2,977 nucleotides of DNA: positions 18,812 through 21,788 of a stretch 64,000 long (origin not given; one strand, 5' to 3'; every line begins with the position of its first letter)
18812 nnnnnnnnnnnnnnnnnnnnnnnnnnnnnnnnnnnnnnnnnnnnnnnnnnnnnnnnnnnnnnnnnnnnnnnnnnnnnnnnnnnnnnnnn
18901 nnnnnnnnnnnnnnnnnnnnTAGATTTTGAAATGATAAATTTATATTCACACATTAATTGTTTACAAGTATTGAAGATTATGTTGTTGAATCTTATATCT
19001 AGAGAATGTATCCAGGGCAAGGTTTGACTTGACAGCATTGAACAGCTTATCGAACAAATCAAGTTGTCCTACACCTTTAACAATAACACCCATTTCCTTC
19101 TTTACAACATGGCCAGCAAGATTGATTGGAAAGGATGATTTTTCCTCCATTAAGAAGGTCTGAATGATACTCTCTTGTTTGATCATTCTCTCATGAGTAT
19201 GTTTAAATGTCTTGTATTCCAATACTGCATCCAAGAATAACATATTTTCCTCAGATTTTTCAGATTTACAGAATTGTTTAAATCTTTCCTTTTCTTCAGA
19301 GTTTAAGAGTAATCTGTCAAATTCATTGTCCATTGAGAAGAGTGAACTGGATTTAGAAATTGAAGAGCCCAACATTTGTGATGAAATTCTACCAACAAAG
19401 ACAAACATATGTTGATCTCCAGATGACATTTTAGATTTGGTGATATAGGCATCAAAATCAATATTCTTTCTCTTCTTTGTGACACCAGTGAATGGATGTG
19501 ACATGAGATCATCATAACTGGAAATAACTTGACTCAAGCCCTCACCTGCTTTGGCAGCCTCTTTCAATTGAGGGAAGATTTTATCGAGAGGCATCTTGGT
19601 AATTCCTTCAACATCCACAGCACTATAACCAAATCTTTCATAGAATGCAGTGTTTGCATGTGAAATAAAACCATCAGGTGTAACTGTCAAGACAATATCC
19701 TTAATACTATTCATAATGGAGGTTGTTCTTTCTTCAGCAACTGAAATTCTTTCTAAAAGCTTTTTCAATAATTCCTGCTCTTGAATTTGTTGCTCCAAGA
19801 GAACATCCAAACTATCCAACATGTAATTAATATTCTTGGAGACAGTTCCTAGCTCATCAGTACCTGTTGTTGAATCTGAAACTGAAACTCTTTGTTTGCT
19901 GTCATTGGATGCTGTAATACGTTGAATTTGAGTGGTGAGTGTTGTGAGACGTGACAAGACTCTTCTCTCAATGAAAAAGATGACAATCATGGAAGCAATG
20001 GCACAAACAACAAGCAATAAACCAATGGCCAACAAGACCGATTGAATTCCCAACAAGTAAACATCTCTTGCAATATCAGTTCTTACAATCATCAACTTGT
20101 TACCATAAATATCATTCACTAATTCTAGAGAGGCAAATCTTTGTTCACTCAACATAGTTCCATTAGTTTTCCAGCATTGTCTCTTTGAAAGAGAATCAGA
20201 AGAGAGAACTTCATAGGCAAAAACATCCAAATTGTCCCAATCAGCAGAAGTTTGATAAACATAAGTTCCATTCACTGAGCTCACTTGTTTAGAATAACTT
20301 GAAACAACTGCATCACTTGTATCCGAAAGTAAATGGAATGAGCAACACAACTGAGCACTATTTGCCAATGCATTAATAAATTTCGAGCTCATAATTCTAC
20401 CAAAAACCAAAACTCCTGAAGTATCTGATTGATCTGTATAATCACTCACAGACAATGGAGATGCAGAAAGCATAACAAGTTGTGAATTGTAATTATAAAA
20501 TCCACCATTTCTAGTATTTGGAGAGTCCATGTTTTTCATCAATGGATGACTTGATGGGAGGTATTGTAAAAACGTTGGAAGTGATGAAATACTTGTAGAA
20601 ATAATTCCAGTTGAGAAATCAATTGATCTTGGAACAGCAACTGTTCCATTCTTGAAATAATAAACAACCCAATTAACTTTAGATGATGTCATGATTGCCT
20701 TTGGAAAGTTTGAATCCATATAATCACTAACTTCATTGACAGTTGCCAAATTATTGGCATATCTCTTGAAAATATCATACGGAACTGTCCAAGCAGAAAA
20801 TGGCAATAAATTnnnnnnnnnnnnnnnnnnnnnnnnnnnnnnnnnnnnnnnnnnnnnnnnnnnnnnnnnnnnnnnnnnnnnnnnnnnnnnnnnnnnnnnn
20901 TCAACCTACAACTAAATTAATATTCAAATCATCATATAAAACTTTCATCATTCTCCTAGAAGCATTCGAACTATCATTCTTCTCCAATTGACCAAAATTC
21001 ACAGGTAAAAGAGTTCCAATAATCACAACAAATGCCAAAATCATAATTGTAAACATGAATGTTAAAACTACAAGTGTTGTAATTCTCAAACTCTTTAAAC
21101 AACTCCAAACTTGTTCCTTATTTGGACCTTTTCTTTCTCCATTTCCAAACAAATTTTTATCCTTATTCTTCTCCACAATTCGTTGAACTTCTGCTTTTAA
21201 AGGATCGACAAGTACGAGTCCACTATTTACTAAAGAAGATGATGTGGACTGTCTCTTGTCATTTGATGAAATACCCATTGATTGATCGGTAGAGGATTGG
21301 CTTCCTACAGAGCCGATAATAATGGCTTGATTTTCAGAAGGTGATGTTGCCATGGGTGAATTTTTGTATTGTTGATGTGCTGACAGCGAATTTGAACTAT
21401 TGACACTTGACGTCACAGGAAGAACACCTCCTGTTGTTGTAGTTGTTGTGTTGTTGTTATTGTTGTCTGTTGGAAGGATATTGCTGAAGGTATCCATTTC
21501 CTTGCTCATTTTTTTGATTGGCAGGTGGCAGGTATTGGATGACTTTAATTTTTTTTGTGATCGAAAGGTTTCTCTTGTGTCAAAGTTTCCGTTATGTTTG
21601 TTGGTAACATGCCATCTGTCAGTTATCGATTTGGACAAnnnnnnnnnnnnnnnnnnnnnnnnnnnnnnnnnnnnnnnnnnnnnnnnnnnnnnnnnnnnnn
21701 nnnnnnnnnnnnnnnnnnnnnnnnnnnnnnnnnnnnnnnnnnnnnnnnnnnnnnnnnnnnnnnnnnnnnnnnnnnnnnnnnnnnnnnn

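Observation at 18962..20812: Bacterial-style sensor module (ectodomain, TM, coiled coil, PAS) fused to a eukaryotic RGS output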

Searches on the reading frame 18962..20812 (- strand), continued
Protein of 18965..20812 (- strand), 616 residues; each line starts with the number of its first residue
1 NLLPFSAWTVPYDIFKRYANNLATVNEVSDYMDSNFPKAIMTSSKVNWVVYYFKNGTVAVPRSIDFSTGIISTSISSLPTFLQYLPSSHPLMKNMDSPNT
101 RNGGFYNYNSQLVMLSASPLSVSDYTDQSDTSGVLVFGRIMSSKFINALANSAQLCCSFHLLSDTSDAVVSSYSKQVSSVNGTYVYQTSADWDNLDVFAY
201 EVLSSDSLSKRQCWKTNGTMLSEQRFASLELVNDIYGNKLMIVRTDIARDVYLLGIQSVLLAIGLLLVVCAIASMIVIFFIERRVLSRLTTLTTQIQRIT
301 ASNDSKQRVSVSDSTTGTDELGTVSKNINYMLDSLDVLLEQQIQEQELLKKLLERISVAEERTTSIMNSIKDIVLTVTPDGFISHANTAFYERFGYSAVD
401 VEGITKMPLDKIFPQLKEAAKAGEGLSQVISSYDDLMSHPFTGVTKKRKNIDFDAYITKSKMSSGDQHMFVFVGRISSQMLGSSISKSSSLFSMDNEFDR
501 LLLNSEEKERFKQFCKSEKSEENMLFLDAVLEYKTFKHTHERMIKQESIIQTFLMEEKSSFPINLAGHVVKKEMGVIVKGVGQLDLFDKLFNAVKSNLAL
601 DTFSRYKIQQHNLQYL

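Call 51: list_cluster_members(proteins=[P0061, P0064, P0111, P0113, P0035, P0038, P0053, P0079, P0130, P0046])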
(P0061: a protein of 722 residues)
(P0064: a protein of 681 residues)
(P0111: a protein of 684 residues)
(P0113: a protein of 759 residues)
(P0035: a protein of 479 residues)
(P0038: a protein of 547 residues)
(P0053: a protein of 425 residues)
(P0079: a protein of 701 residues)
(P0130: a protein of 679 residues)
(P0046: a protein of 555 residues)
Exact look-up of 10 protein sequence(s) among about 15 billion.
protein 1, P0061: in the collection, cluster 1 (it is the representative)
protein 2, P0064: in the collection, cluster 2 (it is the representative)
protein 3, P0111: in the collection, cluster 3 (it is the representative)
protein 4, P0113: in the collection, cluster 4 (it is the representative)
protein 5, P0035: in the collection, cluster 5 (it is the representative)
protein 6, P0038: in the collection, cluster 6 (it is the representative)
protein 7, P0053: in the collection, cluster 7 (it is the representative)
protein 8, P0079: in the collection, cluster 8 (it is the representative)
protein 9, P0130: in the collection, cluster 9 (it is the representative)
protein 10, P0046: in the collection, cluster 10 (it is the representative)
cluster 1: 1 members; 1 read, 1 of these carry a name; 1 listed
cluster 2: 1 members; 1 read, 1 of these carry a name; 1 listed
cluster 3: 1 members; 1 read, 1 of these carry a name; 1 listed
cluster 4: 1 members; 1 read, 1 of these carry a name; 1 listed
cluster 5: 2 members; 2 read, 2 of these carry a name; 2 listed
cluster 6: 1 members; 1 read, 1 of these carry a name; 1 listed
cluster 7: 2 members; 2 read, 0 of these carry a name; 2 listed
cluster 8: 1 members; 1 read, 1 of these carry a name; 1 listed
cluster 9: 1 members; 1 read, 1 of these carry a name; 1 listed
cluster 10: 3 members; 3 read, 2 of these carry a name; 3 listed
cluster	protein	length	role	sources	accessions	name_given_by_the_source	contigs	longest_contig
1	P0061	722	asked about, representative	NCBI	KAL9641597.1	hypothetical protein ABK040_013516 [Willaertia magna]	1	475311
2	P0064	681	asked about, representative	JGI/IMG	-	PAS domain S-box-containing protein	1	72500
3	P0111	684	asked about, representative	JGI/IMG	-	hypothetical protein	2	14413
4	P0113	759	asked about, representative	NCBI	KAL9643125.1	hypothetical protein ABK040_003924 [Willaertia magna]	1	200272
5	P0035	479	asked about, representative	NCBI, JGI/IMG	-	class 3 adenylate cyclase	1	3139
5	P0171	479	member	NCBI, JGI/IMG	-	class 3 adenylate cyclase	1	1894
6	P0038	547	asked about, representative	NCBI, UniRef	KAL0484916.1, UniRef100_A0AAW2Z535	adenylate cyclase [Acrasis kona] | Adenylate cyclase n=1 Tax=Acrasis kona TaxID=1008807 RepID=A0AAW2Z535_9EUKA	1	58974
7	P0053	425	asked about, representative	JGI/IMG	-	-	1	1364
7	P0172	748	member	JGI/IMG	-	-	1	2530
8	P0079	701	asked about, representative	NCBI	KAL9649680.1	hypothetical protein ABK040_003357 [Willaertia magna]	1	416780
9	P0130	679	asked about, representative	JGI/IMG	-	PAS domain-containing protein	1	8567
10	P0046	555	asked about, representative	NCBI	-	-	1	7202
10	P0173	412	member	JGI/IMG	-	PAS domain S-box-containing protein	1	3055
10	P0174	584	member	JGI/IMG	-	PAS domain S-box-containing protein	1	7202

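Call 58: search_solved_structures(query=A2, max_evalue=1, show_alignments=0)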
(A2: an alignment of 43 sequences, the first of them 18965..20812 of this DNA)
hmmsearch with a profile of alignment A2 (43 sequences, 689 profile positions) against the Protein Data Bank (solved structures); distinct sequences matched with E-value up to 1: 99 (the best 60 are shown).
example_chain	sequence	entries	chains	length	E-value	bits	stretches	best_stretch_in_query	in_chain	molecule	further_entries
2dlv_A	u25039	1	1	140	4.8e-14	54.7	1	563-676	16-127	Regulator of G-protein signaling 18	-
2jm5_A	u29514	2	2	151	1.2e-13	53.4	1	563-677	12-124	Regulator of G-protein signaling 18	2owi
2v4z_B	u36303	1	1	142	2.3e-13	52.5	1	564-677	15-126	REGULATOR OF G-PROTEIN SIGNALING 2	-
3c7k_B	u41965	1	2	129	4.6e-13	51.5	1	564-677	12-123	Regulator of G-protein signaling 16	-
3c7l_A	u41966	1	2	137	5.4e-13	51.2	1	564-677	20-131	Regulator of G-protein signaling 16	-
2ik8_B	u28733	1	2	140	5.9e-13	51.1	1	564-678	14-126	Regulator of G-protein signaling 16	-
2crp_A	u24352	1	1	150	7.7e-13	50.7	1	560-677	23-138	Regulator of G-protein signaling 5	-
2es0_A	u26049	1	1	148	8.2e-13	50.6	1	564-680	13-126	regulator of G-protein signalling 6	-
2bt2_A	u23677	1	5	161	9.5e-13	50.4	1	564-678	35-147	REGULATOR OF G-PROTEIN SIGNALING 16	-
2ihb_B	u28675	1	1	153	1.4e-12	49.9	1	558-680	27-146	Regulator of G-protein signalling 10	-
1ezt_A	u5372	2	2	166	1.6e-12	49.7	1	566-677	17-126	REGULATOR OF G-PROTEIN SIGNALING 4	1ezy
5do9_B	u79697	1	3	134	1.8e-12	49.5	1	563-677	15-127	Regulator of G-protein signaling 8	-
2ihd_A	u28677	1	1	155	1.9e-12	49.4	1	561-677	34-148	Regulator of G-protein signaling 8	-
1fqi_A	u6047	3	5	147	2.2e-12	49.2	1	563-680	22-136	REGULATOR OF G-PROTEIN SIGNALING 9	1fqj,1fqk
2ode_B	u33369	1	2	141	2.3e-12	49.1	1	563-678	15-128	Regulator of G-protein signaling 8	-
3mjq_A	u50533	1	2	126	0.00013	23.5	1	434-523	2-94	uncharacterized protein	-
2y21_A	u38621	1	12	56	0.00031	22.3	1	358-406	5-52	HAMP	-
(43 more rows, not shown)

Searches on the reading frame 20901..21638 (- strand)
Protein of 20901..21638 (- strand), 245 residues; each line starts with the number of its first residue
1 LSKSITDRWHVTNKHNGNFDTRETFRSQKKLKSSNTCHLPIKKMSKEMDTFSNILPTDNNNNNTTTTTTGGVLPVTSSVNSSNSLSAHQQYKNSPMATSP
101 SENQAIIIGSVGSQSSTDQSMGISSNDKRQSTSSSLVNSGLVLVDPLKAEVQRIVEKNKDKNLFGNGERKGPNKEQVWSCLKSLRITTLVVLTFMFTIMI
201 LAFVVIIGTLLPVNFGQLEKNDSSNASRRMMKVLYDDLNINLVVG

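Call 3: search_protein_families(library=pfam, proteins=[window:20901-21638:-], max_evalue=1)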
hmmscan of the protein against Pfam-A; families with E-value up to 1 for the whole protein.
window:20901-21638:- (245 aa): 1 family
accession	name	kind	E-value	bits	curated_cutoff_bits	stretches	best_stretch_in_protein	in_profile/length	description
PF13967.11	RSN1_TM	-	0.091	12.9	27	1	189-231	79-121/156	Late exocytosis, associated with Golgi transport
